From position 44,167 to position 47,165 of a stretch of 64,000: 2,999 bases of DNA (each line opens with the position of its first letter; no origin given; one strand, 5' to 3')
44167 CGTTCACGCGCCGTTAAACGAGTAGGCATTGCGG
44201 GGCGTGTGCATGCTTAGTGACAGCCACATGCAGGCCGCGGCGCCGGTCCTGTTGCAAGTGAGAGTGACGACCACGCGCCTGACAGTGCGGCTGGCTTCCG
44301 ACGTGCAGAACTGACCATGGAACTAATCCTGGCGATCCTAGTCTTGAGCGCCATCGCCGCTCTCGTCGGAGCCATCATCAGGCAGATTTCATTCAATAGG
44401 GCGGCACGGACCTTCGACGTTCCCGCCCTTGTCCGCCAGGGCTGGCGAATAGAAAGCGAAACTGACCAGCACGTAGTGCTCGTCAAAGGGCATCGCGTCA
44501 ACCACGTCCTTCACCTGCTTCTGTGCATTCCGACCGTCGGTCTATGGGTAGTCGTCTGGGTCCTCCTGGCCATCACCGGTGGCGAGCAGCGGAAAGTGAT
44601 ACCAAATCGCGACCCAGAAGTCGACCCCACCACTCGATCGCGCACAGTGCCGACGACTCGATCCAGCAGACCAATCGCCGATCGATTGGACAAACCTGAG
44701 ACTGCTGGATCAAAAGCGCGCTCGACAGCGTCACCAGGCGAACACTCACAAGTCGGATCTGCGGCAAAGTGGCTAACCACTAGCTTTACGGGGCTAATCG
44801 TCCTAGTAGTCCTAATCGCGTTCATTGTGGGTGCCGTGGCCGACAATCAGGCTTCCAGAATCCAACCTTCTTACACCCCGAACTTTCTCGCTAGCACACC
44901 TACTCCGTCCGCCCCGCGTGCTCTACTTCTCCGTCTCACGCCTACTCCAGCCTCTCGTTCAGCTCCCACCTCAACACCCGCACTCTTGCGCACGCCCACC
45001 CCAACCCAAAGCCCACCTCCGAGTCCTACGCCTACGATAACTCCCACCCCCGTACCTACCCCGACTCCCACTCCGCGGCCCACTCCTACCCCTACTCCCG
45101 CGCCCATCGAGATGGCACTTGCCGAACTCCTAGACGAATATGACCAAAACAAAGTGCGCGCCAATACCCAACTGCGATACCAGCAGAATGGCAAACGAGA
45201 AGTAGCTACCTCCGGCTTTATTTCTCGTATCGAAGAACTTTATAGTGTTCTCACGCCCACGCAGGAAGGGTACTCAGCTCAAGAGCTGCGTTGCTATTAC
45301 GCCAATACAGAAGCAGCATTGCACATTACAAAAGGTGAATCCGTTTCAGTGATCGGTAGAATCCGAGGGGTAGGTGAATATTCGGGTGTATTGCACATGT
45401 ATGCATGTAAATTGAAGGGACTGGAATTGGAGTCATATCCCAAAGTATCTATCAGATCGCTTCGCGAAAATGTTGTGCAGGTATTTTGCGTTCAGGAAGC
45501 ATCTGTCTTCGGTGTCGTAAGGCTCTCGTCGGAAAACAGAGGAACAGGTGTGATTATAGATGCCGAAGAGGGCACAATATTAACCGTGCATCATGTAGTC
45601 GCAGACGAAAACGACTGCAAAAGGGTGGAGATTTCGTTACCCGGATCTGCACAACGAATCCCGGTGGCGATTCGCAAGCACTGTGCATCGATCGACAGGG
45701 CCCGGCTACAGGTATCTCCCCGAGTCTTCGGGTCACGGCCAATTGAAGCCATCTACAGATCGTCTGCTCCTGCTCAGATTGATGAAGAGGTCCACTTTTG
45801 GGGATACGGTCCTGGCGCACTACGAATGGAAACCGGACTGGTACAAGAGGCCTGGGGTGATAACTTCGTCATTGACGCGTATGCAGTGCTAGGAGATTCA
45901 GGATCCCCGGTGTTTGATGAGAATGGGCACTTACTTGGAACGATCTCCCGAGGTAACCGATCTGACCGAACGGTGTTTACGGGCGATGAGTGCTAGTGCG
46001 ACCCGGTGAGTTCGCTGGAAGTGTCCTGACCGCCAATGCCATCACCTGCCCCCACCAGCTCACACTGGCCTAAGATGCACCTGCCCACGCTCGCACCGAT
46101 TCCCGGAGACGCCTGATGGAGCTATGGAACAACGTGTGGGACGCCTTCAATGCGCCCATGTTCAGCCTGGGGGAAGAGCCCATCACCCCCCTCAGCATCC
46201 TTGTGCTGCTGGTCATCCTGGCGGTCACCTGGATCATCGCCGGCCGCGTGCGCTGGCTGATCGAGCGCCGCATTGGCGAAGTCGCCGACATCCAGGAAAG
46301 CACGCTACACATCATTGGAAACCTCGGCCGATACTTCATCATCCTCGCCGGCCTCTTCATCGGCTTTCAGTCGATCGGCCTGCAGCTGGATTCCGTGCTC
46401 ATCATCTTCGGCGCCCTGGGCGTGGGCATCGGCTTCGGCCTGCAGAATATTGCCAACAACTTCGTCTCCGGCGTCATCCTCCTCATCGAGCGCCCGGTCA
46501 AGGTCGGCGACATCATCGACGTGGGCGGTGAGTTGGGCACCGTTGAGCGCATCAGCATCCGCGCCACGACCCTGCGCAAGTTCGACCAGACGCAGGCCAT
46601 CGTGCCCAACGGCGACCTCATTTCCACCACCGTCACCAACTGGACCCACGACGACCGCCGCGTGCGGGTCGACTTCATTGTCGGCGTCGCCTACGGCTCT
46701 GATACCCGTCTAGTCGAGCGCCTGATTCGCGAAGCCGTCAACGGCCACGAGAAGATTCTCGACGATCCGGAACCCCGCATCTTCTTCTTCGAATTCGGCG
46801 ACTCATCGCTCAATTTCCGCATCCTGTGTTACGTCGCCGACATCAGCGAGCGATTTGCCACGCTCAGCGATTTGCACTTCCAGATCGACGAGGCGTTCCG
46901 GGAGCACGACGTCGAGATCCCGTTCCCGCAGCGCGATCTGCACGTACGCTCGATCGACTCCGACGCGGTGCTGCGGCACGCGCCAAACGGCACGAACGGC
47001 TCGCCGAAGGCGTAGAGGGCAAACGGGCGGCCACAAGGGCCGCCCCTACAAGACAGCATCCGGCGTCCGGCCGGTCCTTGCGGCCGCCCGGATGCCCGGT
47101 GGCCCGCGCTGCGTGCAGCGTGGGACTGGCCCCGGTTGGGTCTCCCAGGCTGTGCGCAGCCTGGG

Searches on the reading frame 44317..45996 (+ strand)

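Call 34: search_protein_families(library=pfam, proteins=[window:44317-45996:+], max_evalue=0.001)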
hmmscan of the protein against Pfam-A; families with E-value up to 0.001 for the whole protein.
window:44317-45996:+ (559 aa): 1 family
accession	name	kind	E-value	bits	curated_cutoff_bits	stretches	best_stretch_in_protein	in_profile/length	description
PF13365.12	Trypsin_2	-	1.6e-12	48.8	27.6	1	409-541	1-143/144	Trypsin-like peptidase domain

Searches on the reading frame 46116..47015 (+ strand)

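Call 34: search_protein_families(library=pfam, proteins=[window:46116-47015:+], max_evalue=0.001)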
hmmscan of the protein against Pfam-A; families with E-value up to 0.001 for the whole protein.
window:46116-47015:+ (299 aa): 3 families
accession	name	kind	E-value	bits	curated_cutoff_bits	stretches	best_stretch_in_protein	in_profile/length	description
PF00924.24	MS_channel_2nd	-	1.3e-22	80.1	20.2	1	111-178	1-68/68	Mechanosensitive ion channel, beta-domain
PF21082.3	MS_channel_3rd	-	1.2e-19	70.9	21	1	185-268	1-88/88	Mechanosensitive ion channel MscS, C-terminal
PF21088.3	MS_channel_1st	-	0.00022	21.6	23.1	1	72-110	4-42/42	Mechanosensitive ion channel, transmembrane helices 2/3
